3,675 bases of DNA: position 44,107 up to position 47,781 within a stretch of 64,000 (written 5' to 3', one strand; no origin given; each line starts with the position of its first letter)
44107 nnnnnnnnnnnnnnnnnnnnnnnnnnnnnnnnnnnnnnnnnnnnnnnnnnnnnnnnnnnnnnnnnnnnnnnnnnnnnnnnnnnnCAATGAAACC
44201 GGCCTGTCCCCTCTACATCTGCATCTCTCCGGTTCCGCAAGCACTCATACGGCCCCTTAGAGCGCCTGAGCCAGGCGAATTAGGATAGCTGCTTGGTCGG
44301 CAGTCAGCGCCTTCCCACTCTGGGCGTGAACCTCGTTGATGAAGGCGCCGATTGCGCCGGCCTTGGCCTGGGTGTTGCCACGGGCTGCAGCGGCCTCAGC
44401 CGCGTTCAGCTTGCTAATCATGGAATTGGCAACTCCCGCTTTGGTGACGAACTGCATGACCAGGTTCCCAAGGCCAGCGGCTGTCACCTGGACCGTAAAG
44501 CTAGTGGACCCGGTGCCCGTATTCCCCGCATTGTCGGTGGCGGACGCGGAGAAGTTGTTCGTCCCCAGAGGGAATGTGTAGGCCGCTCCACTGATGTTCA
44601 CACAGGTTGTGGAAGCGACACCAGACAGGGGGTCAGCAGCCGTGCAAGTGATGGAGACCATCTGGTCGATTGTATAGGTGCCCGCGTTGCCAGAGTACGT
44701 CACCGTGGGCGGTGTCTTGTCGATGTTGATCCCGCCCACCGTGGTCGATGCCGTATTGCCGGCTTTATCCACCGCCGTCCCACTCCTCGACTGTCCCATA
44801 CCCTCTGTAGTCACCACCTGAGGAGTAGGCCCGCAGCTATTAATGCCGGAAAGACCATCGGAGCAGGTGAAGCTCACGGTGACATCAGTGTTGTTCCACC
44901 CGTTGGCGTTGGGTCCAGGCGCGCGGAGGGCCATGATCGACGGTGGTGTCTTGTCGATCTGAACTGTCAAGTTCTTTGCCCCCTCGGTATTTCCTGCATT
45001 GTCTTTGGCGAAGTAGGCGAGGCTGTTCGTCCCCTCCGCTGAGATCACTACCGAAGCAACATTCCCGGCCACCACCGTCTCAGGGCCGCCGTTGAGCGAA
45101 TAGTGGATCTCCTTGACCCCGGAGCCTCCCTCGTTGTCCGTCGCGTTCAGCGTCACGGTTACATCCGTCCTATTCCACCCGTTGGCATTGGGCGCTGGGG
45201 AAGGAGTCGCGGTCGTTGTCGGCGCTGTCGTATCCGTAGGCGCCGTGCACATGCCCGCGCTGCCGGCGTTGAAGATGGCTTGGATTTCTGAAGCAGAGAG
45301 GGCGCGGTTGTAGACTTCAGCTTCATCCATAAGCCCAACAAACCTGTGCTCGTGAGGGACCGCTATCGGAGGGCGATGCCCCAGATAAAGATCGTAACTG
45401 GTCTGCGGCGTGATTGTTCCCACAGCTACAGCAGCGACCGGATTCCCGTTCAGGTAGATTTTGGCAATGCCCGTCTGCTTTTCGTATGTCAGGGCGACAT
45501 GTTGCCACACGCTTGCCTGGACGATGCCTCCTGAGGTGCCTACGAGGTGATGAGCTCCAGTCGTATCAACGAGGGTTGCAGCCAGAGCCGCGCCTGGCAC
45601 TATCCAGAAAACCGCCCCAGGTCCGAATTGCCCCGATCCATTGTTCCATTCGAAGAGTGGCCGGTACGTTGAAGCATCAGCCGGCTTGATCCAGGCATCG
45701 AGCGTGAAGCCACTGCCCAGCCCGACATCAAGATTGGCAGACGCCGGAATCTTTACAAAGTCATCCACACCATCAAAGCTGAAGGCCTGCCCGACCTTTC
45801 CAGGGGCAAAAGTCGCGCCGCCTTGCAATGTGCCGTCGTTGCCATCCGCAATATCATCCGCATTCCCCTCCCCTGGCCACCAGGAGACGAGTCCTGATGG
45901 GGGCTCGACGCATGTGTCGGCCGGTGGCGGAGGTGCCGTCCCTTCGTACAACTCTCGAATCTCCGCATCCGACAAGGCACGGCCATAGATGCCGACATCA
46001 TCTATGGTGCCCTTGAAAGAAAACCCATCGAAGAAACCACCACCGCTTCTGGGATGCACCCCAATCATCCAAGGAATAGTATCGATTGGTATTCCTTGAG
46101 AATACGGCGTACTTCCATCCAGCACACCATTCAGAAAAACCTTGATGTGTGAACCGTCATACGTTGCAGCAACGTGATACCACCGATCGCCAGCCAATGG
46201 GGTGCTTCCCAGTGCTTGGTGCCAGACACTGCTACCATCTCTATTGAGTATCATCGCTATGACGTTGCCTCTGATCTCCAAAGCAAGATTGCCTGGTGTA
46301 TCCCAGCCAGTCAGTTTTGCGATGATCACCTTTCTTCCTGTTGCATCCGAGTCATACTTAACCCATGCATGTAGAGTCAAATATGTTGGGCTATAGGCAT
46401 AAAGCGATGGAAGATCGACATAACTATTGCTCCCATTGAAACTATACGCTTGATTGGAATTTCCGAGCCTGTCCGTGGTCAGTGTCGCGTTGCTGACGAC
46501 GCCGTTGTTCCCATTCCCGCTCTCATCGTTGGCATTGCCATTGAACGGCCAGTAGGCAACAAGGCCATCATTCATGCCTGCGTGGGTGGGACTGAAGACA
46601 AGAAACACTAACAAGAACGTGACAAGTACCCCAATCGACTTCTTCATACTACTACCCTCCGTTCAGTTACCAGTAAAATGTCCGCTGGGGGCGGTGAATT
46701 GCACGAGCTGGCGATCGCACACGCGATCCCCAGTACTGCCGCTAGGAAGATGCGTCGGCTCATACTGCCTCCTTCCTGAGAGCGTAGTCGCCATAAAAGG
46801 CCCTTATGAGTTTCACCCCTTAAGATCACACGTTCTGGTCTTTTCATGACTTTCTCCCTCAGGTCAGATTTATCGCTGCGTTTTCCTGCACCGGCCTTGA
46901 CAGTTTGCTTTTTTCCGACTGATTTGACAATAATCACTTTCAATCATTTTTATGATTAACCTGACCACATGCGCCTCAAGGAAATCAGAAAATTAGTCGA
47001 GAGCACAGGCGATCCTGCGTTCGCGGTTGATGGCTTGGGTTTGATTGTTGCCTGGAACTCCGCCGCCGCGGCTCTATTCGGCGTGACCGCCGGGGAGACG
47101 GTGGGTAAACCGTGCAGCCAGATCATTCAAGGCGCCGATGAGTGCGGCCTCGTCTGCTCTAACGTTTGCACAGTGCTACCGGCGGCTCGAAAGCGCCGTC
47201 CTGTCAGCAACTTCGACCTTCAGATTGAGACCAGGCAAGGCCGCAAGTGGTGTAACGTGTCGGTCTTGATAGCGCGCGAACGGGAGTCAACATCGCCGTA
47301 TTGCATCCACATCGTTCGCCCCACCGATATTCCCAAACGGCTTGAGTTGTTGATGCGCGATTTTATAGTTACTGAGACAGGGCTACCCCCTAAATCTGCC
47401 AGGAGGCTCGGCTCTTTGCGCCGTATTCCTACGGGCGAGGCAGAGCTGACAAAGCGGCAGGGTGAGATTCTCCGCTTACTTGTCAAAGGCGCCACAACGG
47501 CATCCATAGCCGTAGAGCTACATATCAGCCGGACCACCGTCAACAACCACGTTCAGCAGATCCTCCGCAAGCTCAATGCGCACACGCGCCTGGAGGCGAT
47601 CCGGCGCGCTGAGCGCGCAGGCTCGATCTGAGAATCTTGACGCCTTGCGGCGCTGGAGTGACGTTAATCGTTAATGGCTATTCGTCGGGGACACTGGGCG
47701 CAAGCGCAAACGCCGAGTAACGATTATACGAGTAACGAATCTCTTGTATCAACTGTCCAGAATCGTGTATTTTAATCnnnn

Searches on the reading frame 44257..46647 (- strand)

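Call 7: search_protein_families(library=pfam, proteins=[window:44257-46647:-])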
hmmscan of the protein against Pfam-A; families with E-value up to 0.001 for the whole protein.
window:44257-46647:- (796 aa): 5 families
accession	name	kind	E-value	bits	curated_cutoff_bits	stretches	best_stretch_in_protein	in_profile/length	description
PF13385.13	Laminin_G_3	-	4.1e-50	170.3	27.6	2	71-230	1-150/151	Concanavalin A-like lectin/glucanases superfamily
PF00354.24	Pentaxin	-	5.3e-06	26.7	25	0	155-237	84-170/194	Pentaxin family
PF19077.6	Big_13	-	0.0001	23.2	27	0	536-565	72-101/102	Bacterial Ig-like domain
PF17957.7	Big_7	-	0.00033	21.7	24.1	0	476-562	1-70/70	Bacterial Ig domain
PF02210.31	Laminin_G_2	-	0.00074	20.4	22.9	0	120-183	20-82/126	Laminin G domain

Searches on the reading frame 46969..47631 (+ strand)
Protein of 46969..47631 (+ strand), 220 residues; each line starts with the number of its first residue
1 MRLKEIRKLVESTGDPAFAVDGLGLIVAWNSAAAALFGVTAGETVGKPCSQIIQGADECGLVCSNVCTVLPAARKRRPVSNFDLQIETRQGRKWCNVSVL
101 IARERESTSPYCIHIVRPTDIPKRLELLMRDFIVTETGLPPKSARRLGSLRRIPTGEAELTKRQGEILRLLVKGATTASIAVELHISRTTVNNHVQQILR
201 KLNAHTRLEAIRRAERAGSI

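Call 7: search_protein_families(library=pfam, proteins=[window:46969-47631:+])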
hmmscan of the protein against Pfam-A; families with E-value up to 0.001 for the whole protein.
window:46969-47631:+ (220 aa): 9 families
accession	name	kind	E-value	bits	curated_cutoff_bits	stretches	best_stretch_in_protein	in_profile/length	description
PF00196.25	GerE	-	6.4e-18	64.6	23.5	1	159-214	2-57/57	Bacterial regulatory proteins, luxR family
PF00989.32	PAS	-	2.2e-09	37.8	22.6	1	5-100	2-94/113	PAS fold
PF08281.18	Sigma70_r4_2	-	1.7e-07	31.2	25.7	1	158-202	9-54/54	Sigma-70, region 4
PF13426.13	PAS_9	-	2.6e-05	24.9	27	1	20-100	7-82/103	PAS domain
PF13188.13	PAS_8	-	5.5e-05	23.3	21.8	1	6-57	3-51/65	PAS domain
PF08448.16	PAS_4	-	0.00027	21.6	23.1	1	10-99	1-85/110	PAS fold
PF13384.12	HTH_23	-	0.00041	20.5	24.6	1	163-196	6-39/50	Homeodomain-like domain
PF04545.22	Sigma70_r4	-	0.00044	20.1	24.1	1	158-202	3-48/50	Sigma-70, region 4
PF08279.18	HTH_11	-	0.00062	20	25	0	165-211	3-49/55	HTH domain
